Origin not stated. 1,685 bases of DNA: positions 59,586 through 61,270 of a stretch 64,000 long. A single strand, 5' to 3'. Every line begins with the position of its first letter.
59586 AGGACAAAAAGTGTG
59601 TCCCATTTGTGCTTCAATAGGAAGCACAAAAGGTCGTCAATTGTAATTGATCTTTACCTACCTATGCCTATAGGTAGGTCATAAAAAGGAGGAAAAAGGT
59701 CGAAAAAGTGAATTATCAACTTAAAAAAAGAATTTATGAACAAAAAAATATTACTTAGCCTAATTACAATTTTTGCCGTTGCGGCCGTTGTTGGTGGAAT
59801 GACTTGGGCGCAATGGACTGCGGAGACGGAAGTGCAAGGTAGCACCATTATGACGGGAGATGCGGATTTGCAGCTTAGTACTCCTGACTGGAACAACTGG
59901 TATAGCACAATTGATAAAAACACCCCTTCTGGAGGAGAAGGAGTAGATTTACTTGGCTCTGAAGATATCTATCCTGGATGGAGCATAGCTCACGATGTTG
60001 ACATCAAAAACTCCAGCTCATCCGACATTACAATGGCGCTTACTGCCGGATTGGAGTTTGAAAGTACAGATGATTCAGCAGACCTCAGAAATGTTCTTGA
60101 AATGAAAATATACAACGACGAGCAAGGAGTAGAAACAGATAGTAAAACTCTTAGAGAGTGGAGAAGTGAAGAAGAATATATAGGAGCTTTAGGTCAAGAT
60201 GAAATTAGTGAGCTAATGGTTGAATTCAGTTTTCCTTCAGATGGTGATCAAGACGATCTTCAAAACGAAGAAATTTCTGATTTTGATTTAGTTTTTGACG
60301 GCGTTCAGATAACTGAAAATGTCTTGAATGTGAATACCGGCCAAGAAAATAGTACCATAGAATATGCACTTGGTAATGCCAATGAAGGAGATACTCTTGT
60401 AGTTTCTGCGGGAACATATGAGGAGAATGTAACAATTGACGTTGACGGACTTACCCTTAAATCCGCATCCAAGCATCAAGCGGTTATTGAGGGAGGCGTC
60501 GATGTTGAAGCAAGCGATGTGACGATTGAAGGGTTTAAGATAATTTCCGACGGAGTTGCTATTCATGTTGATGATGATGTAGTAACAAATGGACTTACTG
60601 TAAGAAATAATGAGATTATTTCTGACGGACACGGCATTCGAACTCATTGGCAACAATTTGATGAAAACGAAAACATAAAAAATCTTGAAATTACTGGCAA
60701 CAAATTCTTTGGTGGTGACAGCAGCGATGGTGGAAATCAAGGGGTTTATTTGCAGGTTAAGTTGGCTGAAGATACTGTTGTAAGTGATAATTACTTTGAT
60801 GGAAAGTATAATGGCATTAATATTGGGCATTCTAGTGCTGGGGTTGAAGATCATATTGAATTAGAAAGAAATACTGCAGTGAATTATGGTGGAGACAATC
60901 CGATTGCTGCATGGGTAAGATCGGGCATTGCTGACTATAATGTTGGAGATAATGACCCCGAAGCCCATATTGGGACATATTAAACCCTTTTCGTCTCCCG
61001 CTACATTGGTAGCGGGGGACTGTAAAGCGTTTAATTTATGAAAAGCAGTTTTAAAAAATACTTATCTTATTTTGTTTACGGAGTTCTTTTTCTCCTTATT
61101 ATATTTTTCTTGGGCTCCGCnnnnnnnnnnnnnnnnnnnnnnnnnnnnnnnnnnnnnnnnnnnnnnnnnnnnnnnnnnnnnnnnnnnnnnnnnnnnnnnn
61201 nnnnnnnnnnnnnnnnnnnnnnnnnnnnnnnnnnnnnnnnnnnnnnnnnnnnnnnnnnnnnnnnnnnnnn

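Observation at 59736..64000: SipW-type signal peptidase locus with three divergent TasA/camelysin-like proteins and a PrsW-like protease: candidate undescribed extracellular fibre/matrix system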

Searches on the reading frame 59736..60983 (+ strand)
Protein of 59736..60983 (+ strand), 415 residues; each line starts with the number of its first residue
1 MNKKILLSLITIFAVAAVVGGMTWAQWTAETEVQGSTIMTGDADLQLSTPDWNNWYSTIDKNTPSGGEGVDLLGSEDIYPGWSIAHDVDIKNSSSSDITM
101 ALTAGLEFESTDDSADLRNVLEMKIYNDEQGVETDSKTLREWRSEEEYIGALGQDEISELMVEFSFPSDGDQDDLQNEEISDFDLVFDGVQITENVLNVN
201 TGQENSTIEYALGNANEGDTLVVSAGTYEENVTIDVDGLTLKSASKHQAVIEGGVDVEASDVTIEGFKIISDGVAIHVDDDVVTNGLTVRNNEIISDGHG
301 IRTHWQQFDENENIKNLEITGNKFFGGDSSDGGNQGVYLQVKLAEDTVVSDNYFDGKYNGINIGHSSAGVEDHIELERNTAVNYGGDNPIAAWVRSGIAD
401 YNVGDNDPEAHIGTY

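Call 4: search_protein_families(library=pfam, proteins=[window:59736-60983:+], max_evalue=1)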
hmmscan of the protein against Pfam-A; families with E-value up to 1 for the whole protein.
window:59736-60983:+ (415 aa): 1 family
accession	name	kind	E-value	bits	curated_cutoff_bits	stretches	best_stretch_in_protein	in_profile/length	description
PF07602.17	DUF1565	-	0.046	13.5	20.3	1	207-382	17-196/257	Protein of unknown function (DUF1565)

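Call 7: search_protein_families(library=ncbifam, proteins=[window:59736-60983:+], max_evalue=10)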
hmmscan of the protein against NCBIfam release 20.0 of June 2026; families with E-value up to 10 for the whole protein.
window:59736-60983:+ (415 aa): 4 families
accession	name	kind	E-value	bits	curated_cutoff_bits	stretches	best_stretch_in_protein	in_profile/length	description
TIGR04247.1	NosD_copper_fam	subfamily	1.9e-11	43.2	300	1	209-368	2-159/377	nitrous oxide reductase family maturation protein NosD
TIGR04089.1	exp_by_SipW_III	subfamily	0.00063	19.9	60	1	14-59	14-58/179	alternate-type signal peptide domain-containing protein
NF038334.1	malate_HK_MalK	exception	0.019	13.7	800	1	212-291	236-312/533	malate sensor histidine kinase MalK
NF041896.1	pecestase_PemA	equivalog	0.028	13.3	700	1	208-292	45-132/365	pectinesterase PemA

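Call 11: search_solved_structures(query=window:59736-60983:+, max_evalue=10, show_alignments=2)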
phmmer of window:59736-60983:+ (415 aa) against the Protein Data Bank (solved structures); distinct sequences matched with E-value up to 10: 1.
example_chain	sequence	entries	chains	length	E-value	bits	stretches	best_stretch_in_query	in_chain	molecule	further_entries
6dk2_A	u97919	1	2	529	1.5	11.1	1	19-54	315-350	SusD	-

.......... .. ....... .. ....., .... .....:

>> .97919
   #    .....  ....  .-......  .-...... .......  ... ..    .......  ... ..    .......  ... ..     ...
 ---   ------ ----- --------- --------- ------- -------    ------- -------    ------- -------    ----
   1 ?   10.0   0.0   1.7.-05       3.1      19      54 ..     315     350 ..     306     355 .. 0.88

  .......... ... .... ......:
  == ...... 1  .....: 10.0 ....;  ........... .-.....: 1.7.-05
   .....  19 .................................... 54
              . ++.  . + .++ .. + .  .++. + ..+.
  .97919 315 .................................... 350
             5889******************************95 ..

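Call 54: predict_structure(alignment_id=A7)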
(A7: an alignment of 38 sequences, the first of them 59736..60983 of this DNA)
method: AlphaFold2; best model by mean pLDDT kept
length: 415 residues; sequences in the alignment: 38
mean_pLDDT: 80.8   pTM: 0.78
mean pLDDT of the five models: 80.8, 79.5, 79.5, 78.6, 77.8
residues with pLDDT >= 90: 200; 70-90: 109; 50-70: 75; < 50: 31
segments of 3 or more residues with pLDDT < 50: 20-37, 387-391, 413-415
pLDDT, mean of each block of 10 residues (from residue 1): 67 61 42 42 90 86 65 84 94 93 90 81 92 92 92 93 93 84 89 90 95 97 95 97 93 96 96 92 89 92 74 84 80 57 78 83 65 81 56 54 52 46
secondary structure, 60 per line:
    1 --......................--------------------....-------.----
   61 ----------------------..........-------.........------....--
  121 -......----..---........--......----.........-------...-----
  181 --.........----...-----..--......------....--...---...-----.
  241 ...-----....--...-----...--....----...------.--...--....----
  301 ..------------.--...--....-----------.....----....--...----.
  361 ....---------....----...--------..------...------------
elements in order: H3-24 E45-48 E83-92 E100-108 H115-118 E122-127 H139-144 E147-152 E157-165 E183-191 E196-198 H208-213 E220-223 E226-228 E232-234 E240-243 E249-252 E255-257 E263-265 E268-271 E276-278 E288-290 E293-296 E318-320 E323-326 E338-342 E347-350 E353-355 E360-364 E374-377 E382-384 E401-403

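Call 75: fold_search(model_id=the predicted structure, library=pdb)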
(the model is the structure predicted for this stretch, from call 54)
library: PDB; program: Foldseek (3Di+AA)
matches with E <= 10: 1350; with E <= 0.001: 2
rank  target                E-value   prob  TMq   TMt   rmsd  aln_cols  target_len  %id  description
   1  8aur_A                2.3e-04  1.00  0.26  0.42   7.9       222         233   10  Cryo-EM structure of a TasA fibre (released 2022-11-30)
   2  7c7d_A                5.4e-04  1.00  0.29  0.24  18.0       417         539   13  Crystal structure of the catalytic unit of thermostable GH87 alpha-1,3-glucanase from Streptomyces thermodiastaticus s (released 2020-11-11)
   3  5zru_A                1.3e-03  0.97  0.25  0.19  18.4       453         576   10  Crystal structure of Agl-KA catalytic domain (released 2019-10-23)
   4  7o7a_B                1.4e-03  1.00  0.27  0.28  10.6       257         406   12  Structure of the PL6 family alginate lyase Pedsa0632 from Pseudopedobacter saltans (released 2021-07-28)
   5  2nsp_A                1.7e-03  1.00  0.28  0.33   6.8       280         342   12  Crystal structure of pectin methylesterase D178A mutant in complex with hexasaccharide I (released 2007-09-18)
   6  7o7a_A                2.1e-03  1.00  0.22  0.22  12.4       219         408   13  Structure of the PL6 family alginate lyase Pedsa0632 from Pseudopedobacter saltans (released 2021-07-28)
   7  7o84_A                2.9e-03  1.00  0.30  0.30   7.5       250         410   15  Structure of the PL6 family alginate lyase Pedsa0632 from Pseudopedobacter saltans in complex with substrate (released 2021-07-28)
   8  5gkd_A                4.2e-03  1.00  0.26  0.16  12.1       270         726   14  Structure of PL6 family alginate lyase AlyGC (released 2017-02-08)
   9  7dmk_C                5.9e-03  1.00  0.26  0.16   9.1       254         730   16  PL6 alginate lyase BcAlyPL6 (released 2021-10-06)
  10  7o79                  7.2e-03  1.00  0.26  0.25   7.8       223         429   13  Structure of the PL6 family polysaccharide lyase Pedsa3628 from Pseudopedobacter saltans (released 2021-07-28)
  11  5z9t_A                7.9e-03  1.00  0.23  0.19  10.7       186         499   16  a new PL6 alginate lyase complex with trisaccharide (released 2019-03-27)
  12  1qjv_A                8.3e-03  0.99  0.23  0.27  10.1       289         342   10  Pectin methylesterase PemA from Erwinia chrysanthemi (released 2000-07-14)
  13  6kfn                  8.7e-03  1.00  0.31  0.41   6.7       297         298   16  Crystal structure of alginate lyase from Paenibacillus sp. str. FPU-7 (released 2019-10-30)
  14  7o77                  1.0e-02  0.99  0.21  0.13   9.5       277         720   14  Structure of the PL6 family alginate lyase Patl3640 from Pseudoalteromonas atlantica T6c (released 2021-07-28)
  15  7o84_B                1.2e-02  0.99  0.22  0.22  12.3       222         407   14  Structure of the PL6 family alginate lyase Pedsa0632 from Pseudopedobacter saltans in complex with substrate (released 2021-07-28)
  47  7pnb_A                5.0e-02  0.89  0.20  0.37   6.9       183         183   13  Sulfolobus acidocaldarius 0406 filament. (released 2022-09-14)
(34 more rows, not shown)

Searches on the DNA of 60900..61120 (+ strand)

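Call 82: build_rna_model(alignment_id=A10, structure=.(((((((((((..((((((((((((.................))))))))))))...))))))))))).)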
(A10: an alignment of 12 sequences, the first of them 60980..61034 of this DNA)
Model R1 built from alignment A10 (12 sequences, 70 columns); structure: as given.
model positions 56; base pairs 23; branch points 0; effective number of sequences 10.2; information 0.994 bits per position. Calibrated on 0.2 Mb of random sequence (short: E-values are rough).
structure used (alignment columns):
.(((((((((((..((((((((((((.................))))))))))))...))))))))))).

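Call 83: search_with_rna_model(model_id=R1, sources=[window, L004, L005, L006, L008, L009, L010, L012, L013, L014, L015, L016, L017, L018, L019, L020, L022, L023, L024, L025, L026, L027, L028, L029, L030, L031, L032, L033, L034, L035, L036, L037, L038, L040, L041, L042, L043, L044, L045, L046, L047, L048, L049, L050, L051, L052, L053, L054, L055, L056, L058, L059, L060, L061, L062, L063, L064, L065, L066, L067, L068, L069, L070, L071, L072, L074, L075, L076, L077, L078, L079, L080, L081, L082, L083, L084, L085, L086, L087, L088, L090, L091], max_evalue=0.01, make_alignment=true)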
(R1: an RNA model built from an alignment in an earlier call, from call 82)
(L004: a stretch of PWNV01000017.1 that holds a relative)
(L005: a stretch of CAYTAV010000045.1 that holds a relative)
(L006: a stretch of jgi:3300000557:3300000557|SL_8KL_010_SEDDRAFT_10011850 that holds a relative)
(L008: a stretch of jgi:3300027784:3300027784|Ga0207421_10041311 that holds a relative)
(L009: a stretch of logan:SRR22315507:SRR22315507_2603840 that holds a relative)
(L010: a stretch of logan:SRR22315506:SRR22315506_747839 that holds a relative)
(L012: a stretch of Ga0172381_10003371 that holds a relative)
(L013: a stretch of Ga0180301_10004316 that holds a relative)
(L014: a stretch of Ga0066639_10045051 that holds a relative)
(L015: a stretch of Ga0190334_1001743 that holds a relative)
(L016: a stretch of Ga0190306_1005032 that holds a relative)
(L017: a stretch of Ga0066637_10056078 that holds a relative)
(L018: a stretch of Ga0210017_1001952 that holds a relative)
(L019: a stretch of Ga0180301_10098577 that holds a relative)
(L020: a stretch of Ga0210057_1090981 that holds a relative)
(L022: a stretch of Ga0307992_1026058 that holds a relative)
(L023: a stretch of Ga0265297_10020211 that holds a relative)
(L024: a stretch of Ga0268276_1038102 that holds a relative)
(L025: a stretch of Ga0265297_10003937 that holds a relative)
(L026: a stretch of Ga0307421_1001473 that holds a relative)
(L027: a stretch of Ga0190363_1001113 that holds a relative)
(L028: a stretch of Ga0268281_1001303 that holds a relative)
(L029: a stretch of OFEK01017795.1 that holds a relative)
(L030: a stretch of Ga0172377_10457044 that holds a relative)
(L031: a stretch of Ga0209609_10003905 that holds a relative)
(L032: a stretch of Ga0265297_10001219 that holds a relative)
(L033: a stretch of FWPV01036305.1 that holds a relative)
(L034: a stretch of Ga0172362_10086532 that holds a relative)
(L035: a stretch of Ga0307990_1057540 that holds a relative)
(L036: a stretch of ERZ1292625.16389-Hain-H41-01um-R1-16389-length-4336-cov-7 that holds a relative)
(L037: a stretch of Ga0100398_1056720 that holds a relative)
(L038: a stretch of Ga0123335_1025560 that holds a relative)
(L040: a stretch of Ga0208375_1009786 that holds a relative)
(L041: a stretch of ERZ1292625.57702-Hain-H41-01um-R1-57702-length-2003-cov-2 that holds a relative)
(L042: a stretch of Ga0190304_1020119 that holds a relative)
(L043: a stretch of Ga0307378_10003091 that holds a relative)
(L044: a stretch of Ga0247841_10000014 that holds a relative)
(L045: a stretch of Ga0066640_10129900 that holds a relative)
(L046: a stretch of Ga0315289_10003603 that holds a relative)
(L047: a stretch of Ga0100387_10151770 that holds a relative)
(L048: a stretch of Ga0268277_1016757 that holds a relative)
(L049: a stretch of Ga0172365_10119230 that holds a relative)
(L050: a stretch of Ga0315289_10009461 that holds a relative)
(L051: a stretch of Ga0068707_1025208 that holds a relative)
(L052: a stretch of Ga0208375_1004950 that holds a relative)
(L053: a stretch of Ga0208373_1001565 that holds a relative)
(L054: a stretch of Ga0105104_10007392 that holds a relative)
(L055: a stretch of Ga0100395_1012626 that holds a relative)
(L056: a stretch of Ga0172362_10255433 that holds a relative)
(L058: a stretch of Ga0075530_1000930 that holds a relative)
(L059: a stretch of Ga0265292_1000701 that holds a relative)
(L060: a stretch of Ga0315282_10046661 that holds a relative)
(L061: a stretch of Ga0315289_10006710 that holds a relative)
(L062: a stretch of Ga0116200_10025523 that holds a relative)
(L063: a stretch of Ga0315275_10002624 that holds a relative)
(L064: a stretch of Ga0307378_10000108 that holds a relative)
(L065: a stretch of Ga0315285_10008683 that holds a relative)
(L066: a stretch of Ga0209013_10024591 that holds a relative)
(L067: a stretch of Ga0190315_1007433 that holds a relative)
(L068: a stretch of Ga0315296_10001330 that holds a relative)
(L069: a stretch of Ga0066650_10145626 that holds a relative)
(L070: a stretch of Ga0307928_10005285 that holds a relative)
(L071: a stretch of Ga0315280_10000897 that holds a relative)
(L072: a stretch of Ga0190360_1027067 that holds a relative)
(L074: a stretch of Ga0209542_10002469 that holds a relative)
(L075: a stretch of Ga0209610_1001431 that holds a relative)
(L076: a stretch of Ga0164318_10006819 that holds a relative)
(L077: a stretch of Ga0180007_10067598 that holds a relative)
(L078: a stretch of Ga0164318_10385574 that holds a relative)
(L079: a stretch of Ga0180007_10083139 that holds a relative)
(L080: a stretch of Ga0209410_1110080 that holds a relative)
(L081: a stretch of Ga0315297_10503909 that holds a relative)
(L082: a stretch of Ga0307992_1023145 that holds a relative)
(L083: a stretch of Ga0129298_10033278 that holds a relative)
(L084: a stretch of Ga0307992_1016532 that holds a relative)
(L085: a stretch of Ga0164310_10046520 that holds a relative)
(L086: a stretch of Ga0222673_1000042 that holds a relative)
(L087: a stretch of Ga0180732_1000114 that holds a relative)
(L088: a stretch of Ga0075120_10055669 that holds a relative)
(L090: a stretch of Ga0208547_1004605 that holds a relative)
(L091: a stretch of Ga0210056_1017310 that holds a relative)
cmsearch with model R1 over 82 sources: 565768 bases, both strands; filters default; matches with E-value up to 0.01: 50.
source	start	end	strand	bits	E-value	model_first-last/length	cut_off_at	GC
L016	1278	1338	+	68.5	9.9e-15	1-56/56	no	0.38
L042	1015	1075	+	64.4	1.3e-13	1-56/56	no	0.44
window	60980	61034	+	64.4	1.3e-13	1-56/56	no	0.47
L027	1658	1716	+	63.6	2.1e-13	1-56/56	no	0.37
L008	97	151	+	63.6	2.2e-13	1-56/56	no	0.55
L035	1012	1064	+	62.8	3.6e-13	1-56/56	no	0.3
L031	2803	2858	+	62.2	5.4e-13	1-56/56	no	0.57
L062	1959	2019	+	61.8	6.8e-13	1-56/56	no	0.48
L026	914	980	+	61.3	9e-13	1-56/56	no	0.43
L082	297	349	+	61.2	9.5e-13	1-56/56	no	0.34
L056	86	153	+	60.9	1.2e-12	1-56/56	no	0.43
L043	6336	6402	+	60.8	1.2e-12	1-56/56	no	0.27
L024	60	117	+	60.3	1.8e-12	1-56/56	no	0.34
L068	6337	6404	+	59.3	3.2e-12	1-56/56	no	0.38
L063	6375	6430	+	59.1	3.8e-12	1-56/56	no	0.46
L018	2124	2191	+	58.2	6.6e-12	1-56/56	no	0.38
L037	953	1008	+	56.9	1.5e-11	1-56/56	no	0.45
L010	1980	2032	+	56.9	1.5e-11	1-56/56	no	0.38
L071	6369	6470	+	56.8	1.6e-11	1-56/56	no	0.45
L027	907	967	+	55.6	3.5e-11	1-56/56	no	0.41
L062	1115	1246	+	53.3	1.4e-10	1-56/56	no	0.36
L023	2978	3045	+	53.2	1.5e-10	1-56/56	no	0.4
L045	544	612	+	52.2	2.9e-10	1-56/56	no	0.41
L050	6400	6454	+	51.6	4.1e-10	1-56/56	no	0.44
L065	5148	5207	+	51.4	4.7e-10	1-56/56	no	0.3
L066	427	479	+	49.7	1.4e-09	1-56/56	no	0.45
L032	6415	6481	+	49.7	1.4e-09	1-56/56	no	0.28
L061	6282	6415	+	49.2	1.9e-09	1-56/56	no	0.44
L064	6392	6466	+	49.1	2e-09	1-56/56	no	0.25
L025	4230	4298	+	49.1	2.1e-09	1-56/56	no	0.35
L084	1082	1138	+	48.6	2.9e-09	1-56/56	no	0.28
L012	5440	5495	+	48.4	3.1e-09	1-56/56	no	0.27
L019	1086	1138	+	47.7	4.9e-09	1-56/56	no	0.43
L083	1479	1581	+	46.9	8.4e-09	1-56/56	no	0.45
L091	137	229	+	44.8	3e-08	1-56/56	no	0.49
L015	2598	2762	+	44.8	3.1e-08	1-56/56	no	0.53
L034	137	206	+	43.9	5.6e-08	1-56/56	no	0.39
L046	2043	2187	+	43.4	7.7e-08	1-56/56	no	0.4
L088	705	761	+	42.7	1.2e-07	1-56/56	no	0.3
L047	40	95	+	41.9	1.9e-07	1-56/56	no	0.38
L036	703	758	+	38.8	1.4e-06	1-56/56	no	0.46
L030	424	479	+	38.4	1.8e-06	1-56/56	no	0.43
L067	109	167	+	37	4.2e-06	1-56/56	no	0.39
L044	6392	6445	+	35.5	1.1e-05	1-56/56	no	0.43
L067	970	1028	+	34.6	2e-05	1-56/56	no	0.39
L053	6373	6432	+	33.6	3.7e-05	1-56/56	no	0.47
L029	1144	1196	+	30.5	0.00026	1-56/56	no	0.51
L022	355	412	+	27.4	0.0019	1-56/56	no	0.36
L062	1959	2019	-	26.9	0.0025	1-56/56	no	0.48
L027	1658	1716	-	26.9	0.0025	1-56/56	no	0.37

Alignment A11: 50 matches aligned to the model, 193 columns, each read 5' to 3' on its own strand. Consensus structure (alignment columns), stored with it:
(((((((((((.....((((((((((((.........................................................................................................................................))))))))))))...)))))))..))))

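Call 87: search_rna_families(source=window, start=60900, end=61120, threshold=evalue, max_evalue=10)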
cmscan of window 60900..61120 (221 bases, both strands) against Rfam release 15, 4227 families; matches with E-value up to 10: 11.
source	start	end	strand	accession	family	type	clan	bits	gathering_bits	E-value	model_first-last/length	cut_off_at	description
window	60948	61025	+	RF02589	Spy779816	Gene; sRNA;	-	22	67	0.15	1-88/88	no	S. pyogenes small RNA 779816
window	60979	61035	+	RF00756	mir-299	Gene; miRNA;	-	20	67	0.064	1-63/63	no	mir-299 microRNA precursor family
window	60980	61074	+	RF03040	PGK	Cis-reg;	-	20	50.8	4.5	1-92/92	no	PGK RNA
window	60979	61035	-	RF00756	mir-299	Gene; miRNA;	-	17.6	67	0.32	1-63/63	no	mir-299 microRNA precursor family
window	60989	61073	+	RF00025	Telomerase-cil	Gene;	CL00004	15.8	52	3.2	1-165/165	no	Ciliate telomerase RNA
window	60907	61037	+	RF01430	snoR134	Gene; snRNA; snoRNA; HACA-box;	-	14.5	40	0.81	1-149/149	no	small nucleolar RNA snoR134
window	60908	60939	+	RF01137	sR21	Gene; snRNA; snoRNA; CD-box;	-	12.4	45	9.1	37-67/67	no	Small nucleolar RNA sR21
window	60918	60976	+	RF01795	FourU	Cis-reg; thermoregulator;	-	11.9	60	8.6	1-65/65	no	FourU thermometer RNA element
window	60988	61046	-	RF02374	YenS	Gene; sRNA;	-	11.6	80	2.5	1-169/169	no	Yersinia YenS sRNA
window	60996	61120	-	RF03159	RAGATH-7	Gene; sRNA;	-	11.3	111.8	2.6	40-208/208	5'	RAGATH-7 RNA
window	61043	61120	+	RF01828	SprD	Gene; sRNA;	-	10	100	9.1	1-82/142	3'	Small pathogenicity island RNA D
